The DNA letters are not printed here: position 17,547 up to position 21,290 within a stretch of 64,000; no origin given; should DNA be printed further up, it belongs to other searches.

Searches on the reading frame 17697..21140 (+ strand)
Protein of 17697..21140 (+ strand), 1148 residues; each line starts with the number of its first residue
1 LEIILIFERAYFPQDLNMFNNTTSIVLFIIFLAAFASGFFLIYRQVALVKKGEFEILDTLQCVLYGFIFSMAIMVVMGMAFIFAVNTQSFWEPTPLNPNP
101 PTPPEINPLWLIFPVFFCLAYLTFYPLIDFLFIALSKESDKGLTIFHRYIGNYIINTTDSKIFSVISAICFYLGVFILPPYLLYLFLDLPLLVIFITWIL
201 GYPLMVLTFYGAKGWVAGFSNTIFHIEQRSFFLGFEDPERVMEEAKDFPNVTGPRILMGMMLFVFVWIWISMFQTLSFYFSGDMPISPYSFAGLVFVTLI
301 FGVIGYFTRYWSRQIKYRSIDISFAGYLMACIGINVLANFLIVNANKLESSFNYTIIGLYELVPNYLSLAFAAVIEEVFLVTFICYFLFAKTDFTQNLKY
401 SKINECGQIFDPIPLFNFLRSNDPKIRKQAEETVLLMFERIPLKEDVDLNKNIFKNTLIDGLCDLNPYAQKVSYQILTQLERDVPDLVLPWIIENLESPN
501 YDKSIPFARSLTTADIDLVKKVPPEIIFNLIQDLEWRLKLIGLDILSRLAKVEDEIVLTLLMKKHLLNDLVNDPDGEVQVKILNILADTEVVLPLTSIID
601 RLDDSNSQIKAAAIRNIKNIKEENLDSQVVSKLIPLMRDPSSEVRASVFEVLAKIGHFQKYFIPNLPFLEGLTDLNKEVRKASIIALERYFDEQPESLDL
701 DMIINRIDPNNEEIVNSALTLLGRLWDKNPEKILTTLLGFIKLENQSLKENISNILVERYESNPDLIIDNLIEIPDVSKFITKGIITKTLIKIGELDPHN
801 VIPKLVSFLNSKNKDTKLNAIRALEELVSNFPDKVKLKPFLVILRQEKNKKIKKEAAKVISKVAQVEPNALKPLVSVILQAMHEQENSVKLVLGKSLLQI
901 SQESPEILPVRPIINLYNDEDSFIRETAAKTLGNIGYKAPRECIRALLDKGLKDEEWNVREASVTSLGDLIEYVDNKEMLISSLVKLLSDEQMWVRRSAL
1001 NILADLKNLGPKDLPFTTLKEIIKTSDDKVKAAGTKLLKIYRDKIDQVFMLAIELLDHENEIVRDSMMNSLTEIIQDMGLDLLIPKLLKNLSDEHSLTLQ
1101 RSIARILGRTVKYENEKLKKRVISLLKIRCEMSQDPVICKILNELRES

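Call 66: search_protein_families(library=pfam, proteins=[window:17697-21140:+], max_evalue=0.00001)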
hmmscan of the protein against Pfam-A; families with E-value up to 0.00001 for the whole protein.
window:17697-21140:+ (1148 aa): 10 families
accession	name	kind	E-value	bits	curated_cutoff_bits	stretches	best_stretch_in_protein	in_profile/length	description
PF13646.12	HEAT_2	-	3.3e-38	130.3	27.7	2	598-688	4-88/88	HEAT repeats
PF02985.28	HEAT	-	2.2e-32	108.4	23.5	0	947-973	4-30/31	HEAT repeat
PF13513.12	HEAT_EZ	-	9.1e-21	74.3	27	0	609-655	3-55/55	HEAT-like repeat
PF12717.13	Cnd1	-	5.9e-14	52.9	26.4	1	924-1028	2-106/162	non-SMC mitotic condensation complex subunit 1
PF01602.26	Adaptin_N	-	3.5e-13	49.4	37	0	899-1110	68-292/524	Adaptin N terminal region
PF21041.3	XMAP215_CLASP_TOG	-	1.4e-10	41.7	27.1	0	938-1039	89-198/230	XMAP215/Dis1/CLASP, TOG domain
PF25786.1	HEAT_GCN1_C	-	8.5e-10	39.3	27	0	946-1004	30-92/151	GCN1-like, C-terminal HEAT repeats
PF00514.29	Arm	-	2.5e-08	34.1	20.6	0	799-828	11-40/41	Armadillo/beta-catenin-like repeat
PF24987.1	HEAT_EF3_N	-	6.2e-07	30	32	0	796-886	20-116/169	EF3 N-terminal HEAT repeat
PF24714.1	TOR1L1_N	-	1.1e-06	28.7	43.3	0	813-933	16-155/281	TORTIFOLIA1 N-terminal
